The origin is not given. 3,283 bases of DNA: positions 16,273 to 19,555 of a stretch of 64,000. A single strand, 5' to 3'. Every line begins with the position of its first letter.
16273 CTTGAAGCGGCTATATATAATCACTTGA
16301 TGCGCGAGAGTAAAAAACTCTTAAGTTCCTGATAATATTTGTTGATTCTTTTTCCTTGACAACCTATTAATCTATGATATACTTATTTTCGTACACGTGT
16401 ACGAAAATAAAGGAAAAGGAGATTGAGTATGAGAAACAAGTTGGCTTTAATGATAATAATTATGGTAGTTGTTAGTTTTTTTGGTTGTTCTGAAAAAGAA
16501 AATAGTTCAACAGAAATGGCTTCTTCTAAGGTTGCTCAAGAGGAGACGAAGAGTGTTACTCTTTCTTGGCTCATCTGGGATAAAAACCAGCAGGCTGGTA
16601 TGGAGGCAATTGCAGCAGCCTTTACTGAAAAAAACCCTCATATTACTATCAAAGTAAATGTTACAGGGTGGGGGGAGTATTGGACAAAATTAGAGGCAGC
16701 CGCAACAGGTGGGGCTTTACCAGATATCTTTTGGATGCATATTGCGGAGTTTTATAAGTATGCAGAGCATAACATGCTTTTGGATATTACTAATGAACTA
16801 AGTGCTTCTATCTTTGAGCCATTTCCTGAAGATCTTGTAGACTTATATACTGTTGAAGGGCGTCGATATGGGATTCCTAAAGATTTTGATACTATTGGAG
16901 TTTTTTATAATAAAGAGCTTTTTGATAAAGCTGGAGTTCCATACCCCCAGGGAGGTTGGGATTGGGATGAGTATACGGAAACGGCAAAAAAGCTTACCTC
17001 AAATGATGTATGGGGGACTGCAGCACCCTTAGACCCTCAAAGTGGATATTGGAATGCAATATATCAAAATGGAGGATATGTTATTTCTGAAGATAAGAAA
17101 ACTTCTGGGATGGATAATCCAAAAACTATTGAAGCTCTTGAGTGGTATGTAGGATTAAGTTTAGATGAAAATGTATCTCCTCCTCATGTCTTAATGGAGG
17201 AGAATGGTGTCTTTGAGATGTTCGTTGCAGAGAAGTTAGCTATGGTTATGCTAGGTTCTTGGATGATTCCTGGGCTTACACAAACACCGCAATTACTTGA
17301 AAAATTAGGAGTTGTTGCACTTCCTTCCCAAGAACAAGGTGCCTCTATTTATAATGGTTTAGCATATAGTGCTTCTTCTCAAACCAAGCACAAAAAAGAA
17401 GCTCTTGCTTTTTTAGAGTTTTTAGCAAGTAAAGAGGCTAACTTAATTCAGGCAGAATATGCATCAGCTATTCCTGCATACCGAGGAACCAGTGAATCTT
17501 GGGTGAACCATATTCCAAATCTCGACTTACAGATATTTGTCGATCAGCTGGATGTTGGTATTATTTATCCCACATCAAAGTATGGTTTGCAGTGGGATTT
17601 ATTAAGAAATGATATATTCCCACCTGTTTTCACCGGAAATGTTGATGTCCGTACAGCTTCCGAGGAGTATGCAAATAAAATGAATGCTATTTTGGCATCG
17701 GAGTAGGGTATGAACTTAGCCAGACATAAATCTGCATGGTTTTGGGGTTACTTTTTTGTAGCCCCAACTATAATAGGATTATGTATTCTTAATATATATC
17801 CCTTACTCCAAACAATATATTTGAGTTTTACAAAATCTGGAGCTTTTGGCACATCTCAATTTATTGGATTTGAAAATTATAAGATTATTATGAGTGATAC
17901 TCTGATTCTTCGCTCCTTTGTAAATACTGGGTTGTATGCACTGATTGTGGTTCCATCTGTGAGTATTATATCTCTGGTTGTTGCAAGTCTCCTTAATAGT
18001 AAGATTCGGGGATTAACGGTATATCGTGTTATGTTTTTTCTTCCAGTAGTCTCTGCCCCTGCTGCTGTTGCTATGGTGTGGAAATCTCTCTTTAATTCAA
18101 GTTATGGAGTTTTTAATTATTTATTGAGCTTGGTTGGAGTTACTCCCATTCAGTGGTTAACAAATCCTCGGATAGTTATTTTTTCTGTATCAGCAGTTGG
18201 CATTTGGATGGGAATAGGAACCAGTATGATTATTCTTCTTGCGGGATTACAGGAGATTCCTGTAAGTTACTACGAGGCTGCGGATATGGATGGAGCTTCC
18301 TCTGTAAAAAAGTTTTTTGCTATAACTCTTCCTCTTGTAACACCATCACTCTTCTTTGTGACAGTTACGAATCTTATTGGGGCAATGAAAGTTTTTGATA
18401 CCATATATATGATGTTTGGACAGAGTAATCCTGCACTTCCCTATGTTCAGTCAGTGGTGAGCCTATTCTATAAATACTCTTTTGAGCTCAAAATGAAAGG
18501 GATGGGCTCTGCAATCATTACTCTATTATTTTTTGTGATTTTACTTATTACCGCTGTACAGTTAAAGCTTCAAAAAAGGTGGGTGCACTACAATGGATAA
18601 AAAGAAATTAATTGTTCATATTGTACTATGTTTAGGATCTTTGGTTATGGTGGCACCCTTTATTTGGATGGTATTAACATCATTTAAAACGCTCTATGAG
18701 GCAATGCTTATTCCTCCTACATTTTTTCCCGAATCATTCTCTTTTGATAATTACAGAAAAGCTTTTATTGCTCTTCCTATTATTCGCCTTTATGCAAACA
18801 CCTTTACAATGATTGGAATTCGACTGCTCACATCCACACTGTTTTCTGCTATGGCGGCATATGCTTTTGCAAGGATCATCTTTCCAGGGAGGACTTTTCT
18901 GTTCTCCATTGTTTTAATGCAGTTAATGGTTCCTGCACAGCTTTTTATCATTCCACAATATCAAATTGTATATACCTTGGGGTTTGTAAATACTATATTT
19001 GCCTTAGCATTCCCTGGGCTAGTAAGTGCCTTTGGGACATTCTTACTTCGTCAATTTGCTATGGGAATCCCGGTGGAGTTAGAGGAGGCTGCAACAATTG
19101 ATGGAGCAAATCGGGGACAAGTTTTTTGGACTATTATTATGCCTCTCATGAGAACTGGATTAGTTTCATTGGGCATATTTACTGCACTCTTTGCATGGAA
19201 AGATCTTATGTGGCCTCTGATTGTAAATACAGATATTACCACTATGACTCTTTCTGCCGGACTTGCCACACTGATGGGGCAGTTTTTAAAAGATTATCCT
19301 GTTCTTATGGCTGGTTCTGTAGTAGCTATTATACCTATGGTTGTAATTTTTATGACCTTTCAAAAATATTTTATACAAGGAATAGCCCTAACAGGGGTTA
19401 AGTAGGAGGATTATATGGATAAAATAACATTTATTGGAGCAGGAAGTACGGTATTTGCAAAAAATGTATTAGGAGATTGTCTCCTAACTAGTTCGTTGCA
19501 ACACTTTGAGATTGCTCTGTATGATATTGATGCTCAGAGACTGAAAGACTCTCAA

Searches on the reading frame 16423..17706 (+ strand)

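Call 19: search_protein_families(library=pfam, proteins=[window:16423-17706:+], max_evalue=0.00001)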
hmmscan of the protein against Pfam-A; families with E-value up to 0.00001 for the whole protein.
window:16423-17706:+ (427 aa): 2 families
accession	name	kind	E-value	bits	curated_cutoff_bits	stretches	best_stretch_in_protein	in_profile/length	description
PF01547.30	SBP_bac_1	-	2.4e-39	136.6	26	1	57-340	7-306/307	Bacterial extracellular solute-binding protein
PF13416.11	SBP_bac_8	-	1.6e-37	130.3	27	1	62-352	1-261/279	Bacterial extracellular solute-binding protein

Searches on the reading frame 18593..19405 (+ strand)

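Call 19: search_protein_families(library=pfam, proteins=[window:18593-19405:+], max_evalue=0.00001)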
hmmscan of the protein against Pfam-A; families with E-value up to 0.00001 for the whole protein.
window:18593-19405:+ (270 aa): 1 family
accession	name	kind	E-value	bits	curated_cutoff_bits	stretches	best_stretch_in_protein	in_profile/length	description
PF00528.27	BPD_transp_1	-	6.8e-12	45.9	26.4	1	84-264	4-182/184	Binding-protein-dependent transport system inner membrane component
